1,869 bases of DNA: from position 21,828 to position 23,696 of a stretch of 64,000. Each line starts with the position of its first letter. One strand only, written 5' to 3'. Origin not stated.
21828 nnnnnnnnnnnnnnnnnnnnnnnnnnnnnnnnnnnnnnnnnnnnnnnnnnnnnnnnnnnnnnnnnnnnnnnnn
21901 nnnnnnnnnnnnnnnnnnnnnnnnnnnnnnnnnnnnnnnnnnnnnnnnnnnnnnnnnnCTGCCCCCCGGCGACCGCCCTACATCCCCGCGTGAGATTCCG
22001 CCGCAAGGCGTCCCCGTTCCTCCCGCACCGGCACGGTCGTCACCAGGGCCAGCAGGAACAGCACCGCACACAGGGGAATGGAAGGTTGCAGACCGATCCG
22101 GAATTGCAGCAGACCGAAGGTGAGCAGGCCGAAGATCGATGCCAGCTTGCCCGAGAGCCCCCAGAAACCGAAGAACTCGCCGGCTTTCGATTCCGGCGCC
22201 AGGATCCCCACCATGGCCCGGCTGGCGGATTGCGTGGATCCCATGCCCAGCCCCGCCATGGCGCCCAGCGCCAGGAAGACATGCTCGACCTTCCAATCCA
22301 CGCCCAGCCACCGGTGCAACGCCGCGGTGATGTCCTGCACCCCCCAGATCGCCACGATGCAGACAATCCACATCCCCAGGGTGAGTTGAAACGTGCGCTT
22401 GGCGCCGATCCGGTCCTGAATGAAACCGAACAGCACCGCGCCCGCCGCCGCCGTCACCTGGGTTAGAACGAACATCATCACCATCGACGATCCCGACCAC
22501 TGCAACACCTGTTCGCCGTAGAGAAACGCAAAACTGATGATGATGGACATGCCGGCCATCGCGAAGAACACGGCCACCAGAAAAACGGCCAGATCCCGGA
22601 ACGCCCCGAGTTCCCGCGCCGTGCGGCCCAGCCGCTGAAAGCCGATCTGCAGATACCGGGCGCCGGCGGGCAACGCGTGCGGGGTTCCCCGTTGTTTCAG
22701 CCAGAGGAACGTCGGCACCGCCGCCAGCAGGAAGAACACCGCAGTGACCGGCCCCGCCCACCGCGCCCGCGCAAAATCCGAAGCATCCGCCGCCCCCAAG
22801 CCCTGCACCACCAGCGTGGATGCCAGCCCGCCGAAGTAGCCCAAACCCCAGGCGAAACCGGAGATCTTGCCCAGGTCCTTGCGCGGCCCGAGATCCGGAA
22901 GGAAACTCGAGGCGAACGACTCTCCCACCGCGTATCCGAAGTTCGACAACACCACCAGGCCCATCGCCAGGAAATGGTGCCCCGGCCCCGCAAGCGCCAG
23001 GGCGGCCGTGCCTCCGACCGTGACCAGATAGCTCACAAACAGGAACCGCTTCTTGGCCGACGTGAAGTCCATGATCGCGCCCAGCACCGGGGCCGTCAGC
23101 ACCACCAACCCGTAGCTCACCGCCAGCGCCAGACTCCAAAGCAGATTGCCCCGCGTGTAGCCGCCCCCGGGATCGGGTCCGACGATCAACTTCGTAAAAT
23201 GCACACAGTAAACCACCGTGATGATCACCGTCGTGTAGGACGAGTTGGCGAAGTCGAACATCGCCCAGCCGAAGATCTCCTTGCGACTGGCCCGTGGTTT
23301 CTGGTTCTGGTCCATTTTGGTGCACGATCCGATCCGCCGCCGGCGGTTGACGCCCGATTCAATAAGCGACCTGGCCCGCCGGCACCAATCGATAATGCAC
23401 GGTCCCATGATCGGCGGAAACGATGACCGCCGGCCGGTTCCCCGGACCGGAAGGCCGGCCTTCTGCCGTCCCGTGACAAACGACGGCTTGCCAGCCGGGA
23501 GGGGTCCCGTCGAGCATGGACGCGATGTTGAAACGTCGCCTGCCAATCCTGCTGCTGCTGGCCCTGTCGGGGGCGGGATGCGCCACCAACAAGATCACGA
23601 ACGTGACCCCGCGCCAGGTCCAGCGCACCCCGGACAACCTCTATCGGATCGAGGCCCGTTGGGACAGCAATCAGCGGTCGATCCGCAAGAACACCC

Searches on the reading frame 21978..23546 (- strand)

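Call 55: search_protein_families(library=pfam, proteins=[window:21978-23546:-], max_evalue=0.00001)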
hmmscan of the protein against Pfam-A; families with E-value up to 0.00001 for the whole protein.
window:21978-23546:- (522 aa): 3 families
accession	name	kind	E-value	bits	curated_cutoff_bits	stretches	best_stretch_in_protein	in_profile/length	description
PF11700.14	ATG22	-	9.2e-44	150.4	24.1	1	141-516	77-481/482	Vacuole effluxer Atg22 like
PF07690.21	MFS_1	-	1.9e-23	83.4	33.4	2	138-406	35-291/347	Major Facilitator Superfamily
PF13347.12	MFS_2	-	4.4e-11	42.4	27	1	225-505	132-408/427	MFS/sugar transport protein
